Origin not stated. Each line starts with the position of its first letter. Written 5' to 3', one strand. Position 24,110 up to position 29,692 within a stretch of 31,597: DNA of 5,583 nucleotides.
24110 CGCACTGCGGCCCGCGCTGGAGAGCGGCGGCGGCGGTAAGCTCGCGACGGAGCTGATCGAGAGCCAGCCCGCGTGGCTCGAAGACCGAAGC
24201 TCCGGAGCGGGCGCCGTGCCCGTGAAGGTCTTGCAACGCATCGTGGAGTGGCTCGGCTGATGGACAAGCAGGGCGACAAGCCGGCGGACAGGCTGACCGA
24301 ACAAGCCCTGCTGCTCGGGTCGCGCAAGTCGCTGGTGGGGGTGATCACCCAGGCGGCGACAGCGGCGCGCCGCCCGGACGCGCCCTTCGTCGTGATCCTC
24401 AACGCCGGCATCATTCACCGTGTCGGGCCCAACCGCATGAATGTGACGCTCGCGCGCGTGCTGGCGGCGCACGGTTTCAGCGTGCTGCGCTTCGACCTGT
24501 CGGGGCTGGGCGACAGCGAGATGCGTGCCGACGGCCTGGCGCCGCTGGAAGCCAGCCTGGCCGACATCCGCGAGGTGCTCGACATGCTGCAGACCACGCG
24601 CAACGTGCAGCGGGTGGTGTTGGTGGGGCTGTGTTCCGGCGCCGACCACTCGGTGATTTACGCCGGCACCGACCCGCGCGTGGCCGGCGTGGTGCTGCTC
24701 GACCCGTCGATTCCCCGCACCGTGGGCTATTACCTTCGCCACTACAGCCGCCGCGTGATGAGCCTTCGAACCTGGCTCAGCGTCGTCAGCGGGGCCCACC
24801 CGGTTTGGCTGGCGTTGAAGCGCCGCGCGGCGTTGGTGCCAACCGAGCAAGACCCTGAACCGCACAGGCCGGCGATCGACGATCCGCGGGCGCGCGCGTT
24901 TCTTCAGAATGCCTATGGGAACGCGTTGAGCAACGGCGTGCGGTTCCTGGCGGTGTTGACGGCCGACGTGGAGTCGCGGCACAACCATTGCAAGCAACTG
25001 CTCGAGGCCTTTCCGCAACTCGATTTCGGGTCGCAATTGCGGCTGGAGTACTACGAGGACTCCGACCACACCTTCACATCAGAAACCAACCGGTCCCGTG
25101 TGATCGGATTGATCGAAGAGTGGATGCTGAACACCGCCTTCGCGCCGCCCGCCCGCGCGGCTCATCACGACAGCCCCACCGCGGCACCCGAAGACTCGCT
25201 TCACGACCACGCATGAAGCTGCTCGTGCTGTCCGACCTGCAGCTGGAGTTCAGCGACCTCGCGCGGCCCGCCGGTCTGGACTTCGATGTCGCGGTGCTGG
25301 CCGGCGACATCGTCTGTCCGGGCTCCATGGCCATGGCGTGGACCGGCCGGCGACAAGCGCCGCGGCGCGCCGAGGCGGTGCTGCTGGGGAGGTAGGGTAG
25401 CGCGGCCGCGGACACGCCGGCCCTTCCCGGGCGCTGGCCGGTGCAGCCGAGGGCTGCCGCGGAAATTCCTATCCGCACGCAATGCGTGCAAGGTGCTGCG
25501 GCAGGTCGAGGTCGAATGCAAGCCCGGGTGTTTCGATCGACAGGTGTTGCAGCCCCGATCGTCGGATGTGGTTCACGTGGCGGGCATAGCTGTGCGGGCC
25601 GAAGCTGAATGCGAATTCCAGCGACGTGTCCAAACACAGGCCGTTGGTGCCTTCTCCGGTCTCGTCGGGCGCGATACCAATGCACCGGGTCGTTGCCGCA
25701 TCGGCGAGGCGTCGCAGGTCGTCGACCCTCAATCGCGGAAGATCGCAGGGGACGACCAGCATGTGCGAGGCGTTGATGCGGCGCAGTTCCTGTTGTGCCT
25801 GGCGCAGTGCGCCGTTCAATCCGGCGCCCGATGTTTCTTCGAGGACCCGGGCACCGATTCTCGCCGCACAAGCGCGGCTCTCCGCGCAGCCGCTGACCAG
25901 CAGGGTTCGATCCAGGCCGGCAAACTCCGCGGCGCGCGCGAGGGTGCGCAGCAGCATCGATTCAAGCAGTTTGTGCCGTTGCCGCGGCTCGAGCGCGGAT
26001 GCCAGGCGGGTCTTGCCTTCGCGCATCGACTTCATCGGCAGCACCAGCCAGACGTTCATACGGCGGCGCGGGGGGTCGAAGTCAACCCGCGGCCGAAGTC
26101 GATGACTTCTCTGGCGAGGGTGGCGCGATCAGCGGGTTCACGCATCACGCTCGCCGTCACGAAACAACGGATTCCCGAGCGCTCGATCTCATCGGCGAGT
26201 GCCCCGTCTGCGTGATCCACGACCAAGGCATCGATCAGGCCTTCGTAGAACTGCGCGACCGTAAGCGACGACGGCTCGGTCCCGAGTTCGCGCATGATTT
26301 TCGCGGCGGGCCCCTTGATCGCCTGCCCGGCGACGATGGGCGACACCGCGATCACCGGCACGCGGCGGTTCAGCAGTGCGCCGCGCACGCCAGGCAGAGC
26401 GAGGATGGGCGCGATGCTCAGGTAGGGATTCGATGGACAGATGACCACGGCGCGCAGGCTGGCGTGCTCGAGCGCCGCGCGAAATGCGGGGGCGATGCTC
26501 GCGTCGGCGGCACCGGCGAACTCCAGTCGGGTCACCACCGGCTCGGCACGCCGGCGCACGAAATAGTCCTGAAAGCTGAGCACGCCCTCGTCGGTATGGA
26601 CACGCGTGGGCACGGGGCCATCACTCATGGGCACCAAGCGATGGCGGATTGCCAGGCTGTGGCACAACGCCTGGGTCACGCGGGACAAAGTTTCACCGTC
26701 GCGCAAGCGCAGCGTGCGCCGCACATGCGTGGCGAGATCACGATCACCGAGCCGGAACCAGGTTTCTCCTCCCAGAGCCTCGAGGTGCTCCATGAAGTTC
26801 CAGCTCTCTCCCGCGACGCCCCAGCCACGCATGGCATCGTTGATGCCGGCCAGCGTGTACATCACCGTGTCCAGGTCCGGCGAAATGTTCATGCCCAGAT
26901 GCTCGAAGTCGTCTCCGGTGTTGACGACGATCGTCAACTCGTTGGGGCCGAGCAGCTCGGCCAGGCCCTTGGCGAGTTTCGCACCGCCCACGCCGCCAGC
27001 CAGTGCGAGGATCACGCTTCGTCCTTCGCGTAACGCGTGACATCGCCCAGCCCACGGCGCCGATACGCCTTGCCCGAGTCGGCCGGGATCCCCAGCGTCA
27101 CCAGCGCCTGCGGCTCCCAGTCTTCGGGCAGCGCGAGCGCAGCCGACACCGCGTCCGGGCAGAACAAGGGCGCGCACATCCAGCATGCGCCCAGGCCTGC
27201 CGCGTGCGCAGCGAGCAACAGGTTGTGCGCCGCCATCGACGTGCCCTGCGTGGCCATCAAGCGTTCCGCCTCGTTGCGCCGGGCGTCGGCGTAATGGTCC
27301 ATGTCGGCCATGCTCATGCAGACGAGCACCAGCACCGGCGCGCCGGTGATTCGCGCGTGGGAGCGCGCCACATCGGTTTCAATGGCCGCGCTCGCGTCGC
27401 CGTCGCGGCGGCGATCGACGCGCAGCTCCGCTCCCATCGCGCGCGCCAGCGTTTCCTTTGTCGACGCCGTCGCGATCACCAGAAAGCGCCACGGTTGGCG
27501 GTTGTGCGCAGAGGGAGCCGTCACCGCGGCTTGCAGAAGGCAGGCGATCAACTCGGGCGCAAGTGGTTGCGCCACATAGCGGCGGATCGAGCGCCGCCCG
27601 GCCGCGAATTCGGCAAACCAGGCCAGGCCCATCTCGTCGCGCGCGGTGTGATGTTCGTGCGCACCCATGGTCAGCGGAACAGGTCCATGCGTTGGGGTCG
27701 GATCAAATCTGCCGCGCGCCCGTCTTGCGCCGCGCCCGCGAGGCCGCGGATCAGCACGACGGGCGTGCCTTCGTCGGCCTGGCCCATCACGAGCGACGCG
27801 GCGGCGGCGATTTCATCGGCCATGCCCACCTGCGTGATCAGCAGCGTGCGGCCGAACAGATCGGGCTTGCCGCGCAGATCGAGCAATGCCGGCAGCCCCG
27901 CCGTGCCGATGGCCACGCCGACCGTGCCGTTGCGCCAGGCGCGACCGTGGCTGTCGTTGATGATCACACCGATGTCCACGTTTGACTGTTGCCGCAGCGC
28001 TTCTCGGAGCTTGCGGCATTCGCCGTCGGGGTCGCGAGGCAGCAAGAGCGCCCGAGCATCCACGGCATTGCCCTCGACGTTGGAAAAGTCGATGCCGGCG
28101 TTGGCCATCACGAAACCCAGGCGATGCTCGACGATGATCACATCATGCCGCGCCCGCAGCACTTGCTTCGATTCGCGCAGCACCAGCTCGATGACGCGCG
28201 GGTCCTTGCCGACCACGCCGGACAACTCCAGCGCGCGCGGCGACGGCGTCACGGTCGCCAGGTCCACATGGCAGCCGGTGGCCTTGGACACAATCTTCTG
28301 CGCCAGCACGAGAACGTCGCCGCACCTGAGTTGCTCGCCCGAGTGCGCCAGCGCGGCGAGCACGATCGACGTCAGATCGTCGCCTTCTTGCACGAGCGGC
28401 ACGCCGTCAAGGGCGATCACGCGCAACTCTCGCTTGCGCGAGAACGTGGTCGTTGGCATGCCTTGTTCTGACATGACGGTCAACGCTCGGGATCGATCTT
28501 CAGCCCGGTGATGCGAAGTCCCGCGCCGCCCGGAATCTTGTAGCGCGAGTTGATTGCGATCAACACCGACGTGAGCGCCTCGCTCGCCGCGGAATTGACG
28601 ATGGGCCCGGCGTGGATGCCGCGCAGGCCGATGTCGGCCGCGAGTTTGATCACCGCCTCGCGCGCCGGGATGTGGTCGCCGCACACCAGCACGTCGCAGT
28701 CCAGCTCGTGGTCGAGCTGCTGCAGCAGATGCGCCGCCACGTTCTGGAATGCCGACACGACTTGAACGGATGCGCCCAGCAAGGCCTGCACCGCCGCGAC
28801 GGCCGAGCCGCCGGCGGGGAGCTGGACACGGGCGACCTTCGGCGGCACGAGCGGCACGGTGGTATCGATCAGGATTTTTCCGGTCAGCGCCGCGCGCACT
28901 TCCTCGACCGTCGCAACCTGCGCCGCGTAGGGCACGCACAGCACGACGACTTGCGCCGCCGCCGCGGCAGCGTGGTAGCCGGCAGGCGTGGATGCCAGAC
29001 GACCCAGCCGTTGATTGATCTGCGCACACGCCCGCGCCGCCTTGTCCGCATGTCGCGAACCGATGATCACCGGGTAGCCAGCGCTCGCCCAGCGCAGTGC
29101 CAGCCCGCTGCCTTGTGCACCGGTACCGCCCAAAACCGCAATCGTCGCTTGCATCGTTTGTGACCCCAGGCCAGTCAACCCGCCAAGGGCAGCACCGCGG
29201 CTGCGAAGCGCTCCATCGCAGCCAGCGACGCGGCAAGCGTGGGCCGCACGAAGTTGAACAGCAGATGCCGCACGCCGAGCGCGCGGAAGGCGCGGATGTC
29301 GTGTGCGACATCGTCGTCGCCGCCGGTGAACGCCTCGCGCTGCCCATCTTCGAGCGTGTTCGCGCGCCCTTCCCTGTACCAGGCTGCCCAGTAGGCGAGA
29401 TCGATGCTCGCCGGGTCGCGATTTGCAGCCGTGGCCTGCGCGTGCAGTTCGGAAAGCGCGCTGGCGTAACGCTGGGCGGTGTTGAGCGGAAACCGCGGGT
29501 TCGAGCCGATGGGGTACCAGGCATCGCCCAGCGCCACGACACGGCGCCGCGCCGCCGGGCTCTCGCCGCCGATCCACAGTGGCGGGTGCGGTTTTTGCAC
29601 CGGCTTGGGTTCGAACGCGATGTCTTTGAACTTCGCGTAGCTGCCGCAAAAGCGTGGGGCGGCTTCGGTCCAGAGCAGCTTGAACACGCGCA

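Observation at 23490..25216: Candidate new offloading system: TE-less PKS/NRPS coupled to a pseudo-enzyme plus Cys-nucleophile hydrolase pair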

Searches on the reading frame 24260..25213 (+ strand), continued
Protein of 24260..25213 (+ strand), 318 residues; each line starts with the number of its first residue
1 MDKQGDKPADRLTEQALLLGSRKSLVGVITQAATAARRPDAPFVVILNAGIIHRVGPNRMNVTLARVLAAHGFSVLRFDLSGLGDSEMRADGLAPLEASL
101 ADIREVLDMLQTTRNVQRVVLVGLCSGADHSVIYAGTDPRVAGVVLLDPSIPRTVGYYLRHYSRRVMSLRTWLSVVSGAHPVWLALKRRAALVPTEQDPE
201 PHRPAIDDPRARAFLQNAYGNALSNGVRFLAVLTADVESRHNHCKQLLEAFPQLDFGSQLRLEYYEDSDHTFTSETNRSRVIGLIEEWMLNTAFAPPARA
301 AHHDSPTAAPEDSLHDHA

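Call 73: find_homologous_proteins(query=L137:16501-18372:-, max_evalue=1e-10)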
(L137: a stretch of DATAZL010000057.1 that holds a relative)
Query L137:16501-18372:- (624 aa): 382 proteins with E <= 1e-10 among 8000 candidates; the best 120 are listed.
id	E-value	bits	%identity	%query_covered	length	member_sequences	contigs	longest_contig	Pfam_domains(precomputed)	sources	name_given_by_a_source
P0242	0.0e+0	1358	100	96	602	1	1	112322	PF12697.14,PF00561.27,PF12146.16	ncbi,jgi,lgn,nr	ncbi:MAG TPA: alpha/beta fold hydrolase [Polyangiaceae bacterium]|jgi:pimeloyl-ACP methyl ester carb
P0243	3.5e-258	876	66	94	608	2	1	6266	PF02129.25,PF12697.14,PF00561.27,PF02273.22,PF12146.16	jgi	jgi:pimeloyl-ACP methyl ester carboxylesterase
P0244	1.2e-253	861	65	94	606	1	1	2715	PF02129.25,PF00561.27,PF12146.16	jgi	jgi:pimeloyl-ACP methyl ester carboxylesterase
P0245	1.6e-252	858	64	95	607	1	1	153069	PF12697.14,PF00561.27,PF12146.16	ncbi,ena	-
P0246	2.1e-252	857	66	93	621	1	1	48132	PF02129.25,PF12697.14,PF00561.27,PF12146.16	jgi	jgi:pimeloyl-ACP methyl ester carboxylesterase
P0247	1.7e-251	854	65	93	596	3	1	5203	PF02129.25,PF12697.14,PF00561.27,PF12146.16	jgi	jgi:pimeloyl-ACP methyl ester carboxylesterase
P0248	4.0e-249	846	65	90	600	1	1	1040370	PF02129.25,PF12697.14,PF01738.25,PF00561.27,PF12146.16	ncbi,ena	-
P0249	5.7e-247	839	64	93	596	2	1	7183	PF12697.14,PF00561.27,PF12146.16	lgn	-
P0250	2.7e-244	830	65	92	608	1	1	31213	PF12697.14,PF00561.27,PF12146.16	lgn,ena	-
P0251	2.1e-241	821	61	96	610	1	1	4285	PF02129.25,PF01738.25,PF00561.27,PF12146.16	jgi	jgi:dienelactone hydrolase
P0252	7.6e-236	802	62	93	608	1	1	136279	PF02129.25,PF12697.14,PF01738.25,PF00561.27,PF12146.16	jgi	jgi:pimeloyl-ACP methyl ester carboxylesterase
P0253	6.7e-233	793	63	92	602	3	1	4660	PF02129.25,PF00561.27,PF12146.16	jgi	jgi:alpha-beta hydrolase superfamily lysophospholipase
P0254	3.4e-232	790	61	94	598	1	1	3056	PF02129.25,PF20408.5,PF12740.15,PF12697.14,PF01738.25,PF00561.27,PF12146.16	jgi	jgi:alpha-beta hydrolase superfamily lysophospholipase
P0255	2.7e-228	777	59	95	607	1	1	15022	PF02129.25,PF12697.14,PF00561.27,PF12146.16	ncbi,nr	ncbi:MAG: alpha/beta fold hydrolase [Myxococcota bacterium]|nr:alpha/beta fold hydrolase [Myxococcot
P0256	5.2e-223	760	60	92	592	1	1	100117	PF02129.25,PF00561.27,PF12146.16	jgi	jgi:pimeloyl-ACP methyl ester carboxylesterase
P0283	3.3e-137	477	43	92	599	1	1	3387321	PF12697.14,PF00561.27,PF12146.16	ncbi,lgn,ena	-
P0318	4.3e-122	427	38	95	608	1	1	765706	PF12697.14,PF00561.27,PF12146.16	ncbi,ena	-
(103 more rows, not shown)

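Call 75: find_encoding_contigs(protein=P0248, flank=8000, max_places=1)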
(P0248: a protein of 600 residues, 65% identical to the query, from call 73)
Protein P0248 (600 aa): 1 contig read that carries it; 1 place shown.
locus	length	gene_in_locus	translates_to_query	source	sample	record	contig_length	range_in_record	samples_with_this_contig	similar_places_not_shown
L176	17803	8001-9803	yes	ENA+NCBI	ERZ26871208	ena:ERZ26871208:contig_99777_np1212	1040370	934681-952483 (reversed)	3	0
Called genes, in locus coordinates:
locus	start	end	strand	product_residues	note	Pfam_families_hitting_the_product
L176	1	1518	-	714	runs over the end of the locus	PF01590:GAF, PF13185:GAF_2, PF13492:GAF_3 (faint), PF01590:GAF (weak), PF13185:GAF_2, PF00990:GGDEF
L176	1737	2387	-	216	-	-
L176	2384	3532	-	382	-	PF02384:N6_Mtase, PF05175:MTS (weak), PF01170:UPF0020 (faint)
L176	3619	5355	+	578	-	PF00171:Aldedh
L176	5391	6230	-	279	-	PF00535:Glycos_transf_2, PF10111:Glyco_tranf_2_2 (weak), PF13641:Glyco_tranf_2_3, PF13632:Glyco_trans_2_3 (weak)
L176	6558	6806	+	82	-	-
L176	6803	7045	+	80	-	PF00550:PP-binding (weak)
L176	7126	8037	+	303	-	-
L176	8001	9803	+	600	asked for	PF01738:DLH (faint), PF02129:Peptidase_S15 (faint), PF12146:Hydrolase_4, PF12697:Abhydrolase_6 (weak), PF00561:Abhydrolase_1 (weak), PF12697:Abhydrolase_6 (weak)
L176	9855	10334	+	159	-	PF01272:GreA_GreB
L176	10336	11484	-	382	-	PF07969:Amidohydro_3 (faint), PF01979:Amidohydro_1 (weak)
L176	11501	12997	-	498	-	PF02366:PMT (weak)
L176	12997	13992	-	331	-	PF00535:Glycos_transf_2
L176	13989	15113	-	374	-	PF13439:Glyco_transf_4, PF13579:Glyco_trans_4_4, PF00534:Glycos_transf_1, PF13692:Glyco_trans_1_4, PF13524:Glyco_trans_1_2 (weak)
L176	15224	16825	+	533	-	PF03065:Glyco_hydro_57, PF09210:BE_C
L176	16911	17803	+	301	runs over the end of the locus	PF00701:DHDPS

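Call 76: find_encoding_contigs(protein=P0283, flank=8000, max_places=1)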
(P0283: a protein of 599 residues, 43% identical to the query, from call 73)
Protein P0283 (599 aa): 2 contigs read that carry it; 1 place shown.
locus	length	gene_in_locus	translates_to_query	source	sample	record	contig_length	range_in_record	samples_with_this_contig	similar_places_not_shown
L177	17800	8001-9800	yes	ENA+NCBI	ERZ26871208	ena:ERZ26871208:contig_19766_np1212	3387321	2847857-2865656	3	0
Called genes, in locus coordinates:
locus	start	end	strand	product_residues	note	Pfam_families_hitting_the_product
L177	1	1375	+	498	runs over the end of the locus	PF01425:Amidase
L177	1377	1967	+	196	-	PF00583:Acetyltransf_1 (weak)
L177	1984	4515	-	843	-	PF22666:Glyco_hydro_2_N2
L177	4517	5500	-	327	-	PF08893:DUF1839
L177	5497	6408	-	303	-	-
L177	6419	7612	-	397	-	PF02771:Acyl-CoA_dh_N, PF00441:Acyl-CoA_dh_1 (weak), PF08028:Acyl-CoA_dh_2 (weak)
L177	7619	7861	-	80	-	PF00550:PP-binding (weak)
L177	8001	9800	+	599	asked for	PF12697:Abhydrolase_6 (faint), PF12146:Hydrolase_4, PF00561:Abhydrolase_1 (weak)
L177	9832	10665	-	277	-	PF00149:Metallophos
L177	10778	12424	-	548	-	-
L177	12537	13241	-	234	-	PF01895:PhoU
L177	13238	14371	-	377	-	PF00528:BPD_transp_1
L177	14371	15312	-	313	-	PF00528:BPD_transp_1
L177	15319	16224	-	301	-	PF12849:PBP_like_2, PF13531:SBP_bac_11 (faint), PF12727:PBP_like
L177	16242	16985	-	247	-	PF00005:ABC_tran, PF02463:SMC_N (faint), PF13401:AAA_22 (faint), PF13304:AAA_21 (faint)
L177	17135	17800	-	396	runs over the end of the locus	PF13506:Glyco_transf_21, PF13641:Glyco_tranf_2_3, PF13632:Glyco_trans_2_3 (weak)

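Call 77: find_encoding_contigs(protein=P0318, flank=8000, max_places=1)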
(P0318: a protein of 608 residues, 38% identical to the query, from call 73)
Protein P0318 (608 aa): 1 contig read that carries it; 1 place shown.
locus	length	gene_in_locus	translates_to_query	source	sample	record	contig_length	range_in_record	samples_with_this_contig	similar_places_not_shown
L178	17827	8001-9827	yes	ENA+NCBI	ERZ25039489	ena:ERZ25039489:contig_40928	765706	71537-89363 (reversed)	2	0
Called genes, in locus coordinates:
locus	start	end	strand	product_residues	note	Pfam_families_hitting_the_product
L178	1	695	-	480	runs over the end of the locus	-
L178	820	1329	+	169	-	PF01648:ACPS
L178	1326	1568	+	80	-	PF00550:PP-binding (weak)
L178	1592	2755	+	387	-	PF02771:Acyl-CoA_dh_N, PF00441:Acyl-CoA_dh_1, PF08028:Acyl-CoA_dh_2 (weak)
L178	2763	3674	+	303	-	-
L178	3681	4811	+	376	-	PF08893:DUF1839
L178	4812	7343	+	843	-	PF22666:Glyco_hydro_2_N2, PF17753:Ig_mannosidase (weak)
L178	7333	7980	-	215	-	PF02230:Abhydrolase_2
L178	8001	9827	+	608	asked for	PF00561:Abhydrolase_1 (faint), PF12146:Hydrolase_4, PF12697:Abhydrolase_6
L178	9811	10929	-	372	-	PF01757:Acyl_transf_3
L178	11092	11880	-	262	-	PF03808:Glyco_tran_WecG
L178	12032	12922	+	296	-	-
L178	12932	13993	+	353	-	PF00535:Glycos_transf_2, PF13641:Glyco_tranf_2_3, PF13632:Glyco_trans_2_3 (weak)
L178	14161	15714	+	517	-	PF01943:Polysacc_synt, PF13440:Polysacc_synt_3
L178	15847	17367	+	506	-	-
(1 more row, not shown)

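Call 78: search_protein_families(library=ncbifam, proteins=[L137:18320-19225:-, L176:7126-8034:+, L177:5500-6408:-, L177:4520-5500:-, L137:16501-18372:-], max_evalue=0.001)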
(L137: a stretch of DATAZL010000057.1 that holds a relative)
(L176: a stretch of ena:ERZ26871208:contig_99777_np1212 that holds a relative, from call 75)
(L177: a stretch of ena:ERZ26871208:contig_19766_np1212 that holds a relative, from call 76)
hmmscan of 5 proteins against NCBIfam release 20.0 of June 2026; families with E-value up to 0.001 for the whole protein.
L137:18320-19225:- (302 aa): 3 families
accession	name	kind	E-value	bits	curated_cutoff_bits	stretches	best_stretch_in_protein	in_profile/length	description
NF005479.0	PRK07080.1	equivalog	1.8e-126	421.4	357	1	6-301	19-316/318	amino acid--[acyl-carrier-protein] ligase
NF002120.0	PRK00960.1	equivalog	2.5e-22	79.1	611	1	116-298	311-503/518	serine--tRNA ligase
TIGR00415.1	serS_MJ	equivalog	1.9e-15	56.3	489.55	1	115-298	308-500/518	serine--tRNA ligase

L176:7126-8034:+ (303 aa): 3 families
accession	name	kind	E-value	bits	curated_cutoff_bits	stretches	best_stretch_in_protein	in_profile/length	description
NF005479.0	PRK07080.1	equivalog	1.7e-123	411.6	357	1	7-302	19-316/318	amino acid--[acyl-carrier-protein] ligase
NF002120.0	PRK00960.1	equivalog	4.8e-20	71.6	611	1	117-301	311-505/518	serine--tRNA ligase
TIGR00415.1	serS_MJ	equivalog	6.3e-14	51.3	489.55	1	117-301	309-502/518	serine--tRNA ligase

L177:5500-6408:- (303 aa): 3 families
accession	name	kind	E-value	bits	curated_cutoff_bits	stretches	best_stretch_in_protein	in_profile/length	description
NF005479.0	PRK07080.1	equivalog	1.5e-123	411.8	357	1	7-302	19-316/318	amino acid--[acyl-carrier-protein] ligase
NF002120.0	PRK00960.1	equivalog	3.6e-21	75.3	611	1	117-300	311-504/518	serine--tRNA ligase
TIGR00415.1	serS_MJ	equivalog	1e-14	53.9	489.55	1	117-300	309-501/518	serine--tRNA ligase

L177:4520-5500:- (327 aa): 0 families

L137:16501-18372:- (624 aa): 6 families
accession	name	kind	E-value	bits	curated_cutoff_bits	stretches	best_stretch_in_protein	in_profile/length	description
TIGR03100.1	hydr1_PEP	hypoth_equivalog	1.6e-32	112.9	168.45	2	325-597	14-270/274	hydrolase 1, exosortase A system-associated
TIGR03101.1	hydr2_PEP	hypoth_equivalog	1.4e-27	96.9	202.75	2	29-185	1-157/266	hydrolase 2, exosortase A system-associated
NF047920.1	lactonase_UilS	equivalog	5.3e-10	39.5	400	1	48-156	19-126/285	UilS family quorum-quenching N-acyl-homoserine lactonase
NF041096.1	esterase_EstD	equivalog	7e-10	38.5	600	1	325-452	147-274/421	esterase EstD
NF051488.1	bifunc_PcaDC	exception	2.1e-06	27.1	390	0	341-451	14-111/375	bifunctional 3-oxoadipate enol-lactonase/4-carboxymuconolactone decarboxylase PcaDC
NF058544.1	IVPilMotSglTMyx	equivalog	2.8e-05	24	300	0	81-162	60-139/210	type IV pili motility protein SglT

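Call 89: search_protein_families(library=pfam, proteins=[L084:10824-12485:+, L097:6564-7919:+, L109:4743-5645:-, L113:1275-1955:-, L079:17758-20007:+, L102:17895-18905:-, L122:609-2168:-], max_evalue=0.001)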
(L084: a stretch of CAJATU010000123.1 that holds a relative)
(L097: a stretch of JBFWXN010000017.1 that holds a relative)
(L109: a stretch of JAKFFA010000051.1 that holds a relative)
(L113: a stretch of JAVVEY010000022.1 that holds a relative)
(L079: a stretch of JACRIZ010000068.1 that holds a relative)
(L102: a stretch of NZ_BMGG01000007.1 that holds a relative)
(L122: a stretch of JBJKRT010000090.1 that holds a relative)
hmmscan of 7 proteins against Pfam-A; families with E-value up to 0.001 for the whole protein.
L084:10824-12485:+ (554 aa): 2 families
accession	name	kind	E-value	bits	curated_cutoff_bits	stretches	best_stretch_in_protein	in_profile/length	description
PF13440.11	Polysacc_synt_3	-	4.9e-49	167.6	23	1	88-379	1-292/293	Polysaccharide biosynthesis protein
PF01943.22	Polysacc_synt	-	3.6e-20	73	28.2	1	66-329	3-272/274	Polysaccharide biosynthesis protein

L097:6564-7919:+ (452 aa): 0 families

L109:4743-5645:- (301 aa): 2 families
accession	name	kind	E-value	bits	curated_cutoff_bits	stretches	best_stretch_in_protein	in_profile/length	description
PF01648.25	ACPS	-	1.5e-19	70.5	25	1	181-287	1-110/111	4'-phosphopantetheinyl transferase superfamily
PF22624.1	AASDHPPT_N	-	2.7e-05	24.8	27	1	97-176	15-97/100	4'-phosphopantetheinyl transferase, N-terminal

L113:1275-1955:- (227 aa): 0 families

L079:17758-20007:+ (750 aa): 4 families
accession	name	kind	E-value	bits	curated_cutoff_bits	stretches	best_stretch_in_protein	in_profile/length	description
PF00005.33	ABC_tran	-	1.2e-31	110.5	25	1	532-680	1-136/137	ABC transporter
PF00664.28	ABC_membrane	-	5.2e-20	72.7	28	1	204-463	5-268/274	ABC transporter transmembrane region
PF03412.21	Peptidase_C39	-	3.4e-06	27.4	22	1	49-169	12-130/133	Peptidase C39 family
PF02463.25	SMC_N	-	0.00013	21.9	40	0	652-723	136-211/220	RecF/RecN/SMC N terminal domain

L102:17895-18905:- (337 aa): 3 families
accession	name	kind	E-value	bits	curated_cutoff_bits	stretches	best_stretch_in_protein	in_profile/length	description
PF00106.31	adh_short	-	1.1e-42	146.2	26.6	1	42-236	1-187/195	short chain dehydrogenase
PF13561.12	adh_short_C2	-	2.5e-34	119.3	27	1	48-277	1-234/236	Enoyl-(Acyl carrier protein) reductase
PF08659.16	KR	-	2.4e-16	60.6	22.6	1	45-218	4-168/180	KR domain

L122:609-2168:- (520 aa): 0 families

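Call 93: search_protein_representatives(alignment_id=A1)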
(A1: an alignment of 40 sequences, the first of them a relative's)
Query: 40 sequences, 293 profile positions. Proteins with E-value up to 0.001 (for the whole library): 10549; up to 1e-10: 6105; up to 1e-30: 1995. The best 150 are listed.
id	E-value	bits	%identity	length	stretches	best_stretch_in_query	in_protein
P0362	3.6e-115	400.2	-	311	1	2-290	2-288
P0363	7.6e-115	399.1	-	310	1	6-289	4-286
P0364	1.3e-108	378.7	-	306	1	5-286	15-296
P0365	2.6e-104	364.6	-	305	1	2-288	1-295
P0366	5.4e-104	363.5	-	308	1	6-288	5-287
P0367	8.7e-101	353.0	-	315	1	4-290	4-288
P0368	2.4e-100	351.5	-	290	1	6-285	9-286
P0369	3.6e-99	347.7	-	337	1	7-290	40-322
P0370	1.5e-98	345.6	-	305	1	11-287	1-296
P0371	9.8e-97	339.7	-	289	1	2-286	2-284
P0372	9.6e-96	336.4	-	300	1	3-290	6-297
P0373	9.1e-95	333.2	-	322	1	3-290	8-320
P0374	9.9e-95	333.1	-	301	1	5-285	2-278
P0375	1.2e-94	332.8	-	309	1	3-284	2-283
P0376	5.4e-94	330.7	-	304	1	2-286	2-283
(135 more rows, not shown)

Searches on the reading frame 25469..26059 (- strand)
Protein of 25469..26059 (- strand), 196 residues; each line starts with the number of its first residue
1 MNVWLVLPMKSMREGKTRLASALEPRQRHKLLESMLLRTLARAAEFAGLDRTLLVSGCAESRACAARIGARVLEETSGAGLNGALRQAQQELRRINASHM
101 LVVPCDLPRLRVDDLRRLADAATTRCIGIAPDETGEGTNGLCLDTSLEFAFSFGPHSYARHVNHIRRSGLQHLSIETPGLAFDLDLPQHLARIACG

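Call 9: search_protein_families(library=pfam, proteins=[window:25469-26059:-], max_evalue=0.01)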
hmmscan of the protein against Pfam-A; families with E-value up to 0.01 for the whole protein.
window:25469-26059:- (196 aa): 3 families
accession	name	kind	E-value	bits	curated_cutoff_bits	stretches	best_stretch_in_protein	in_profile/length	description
PF01983.22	CofC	-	2.1e-19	70.1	22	1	5-190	3-179/217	Guanylyl transferase CofC like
PF12804.13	NTP_transf_3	-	2.6e-11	44.4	27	1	34-146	25-136/160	MobA-like NTP transferase domain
PF09837.15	DUF2064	-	0.0036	17.6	25.8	1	39-131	1-94/120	Uncharacterized protein conserved in bacteria (DUF2064)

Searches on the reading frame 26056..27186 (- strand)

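Call 9: search_protein_families(library=pfam, proteins=[window:26056-27186:-], max_evalue=0.01)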
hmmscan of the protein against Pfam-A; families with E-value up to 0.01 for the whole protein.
window:26056-27186:- (376 aa): 1 family
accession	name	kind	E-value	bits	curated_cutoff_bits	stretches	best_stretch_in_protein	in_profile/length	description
PF01933.23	CofD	-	2.1e-48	165.5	30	1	59-326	1-252/290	2-phospho-L-lactate transferase CofD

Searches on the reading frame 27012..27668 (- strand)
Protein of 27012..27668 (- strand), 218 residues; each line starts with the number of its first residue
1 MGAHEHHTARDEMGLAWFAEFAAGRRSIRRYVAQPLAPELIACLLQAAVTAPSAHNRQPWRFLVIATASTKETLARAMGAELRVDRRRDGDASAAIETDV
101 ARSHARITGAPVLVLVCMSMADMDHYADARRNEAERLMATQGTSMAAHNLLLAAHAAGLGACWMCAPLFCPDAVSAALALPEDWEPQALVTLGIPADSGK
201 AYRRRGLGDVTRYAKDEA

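Call 9: search_protein_families(library=pfam, proteins=[window:27012-27668:-], max_evalue=0.01)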
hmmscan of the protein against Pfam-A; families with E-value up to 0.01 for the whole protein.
window:27012-27668:- (218 aa): 2 families
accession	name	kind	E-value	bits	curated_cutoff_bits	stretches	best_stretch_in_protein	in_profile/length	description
PF00881.29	Nitroreductase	-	2.2e-34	119.5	23.5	1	23-193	2-166/167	Nitroreductase family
PF14512.11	TM1586_NiRdase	-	2.4e-09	37.6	27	1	37-64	156-183/215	Putative TM nitroreductase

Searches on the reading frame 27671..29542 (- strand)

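Call 9: search_protein_families(library=pfam, proteins=[window:27671-29542:-], max_evalue=0.01)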
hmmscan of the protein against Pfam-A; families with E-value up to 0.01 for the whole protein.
window:27671-29542:- (623 aa): 1 family
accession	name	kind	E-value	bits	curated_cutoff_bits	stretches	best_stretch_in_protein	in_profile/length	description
PF01996.21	F420_ligase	-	7.5e-76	254.9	25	1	381-600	4-218/218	F420-0:Gamma-glutamyl ligase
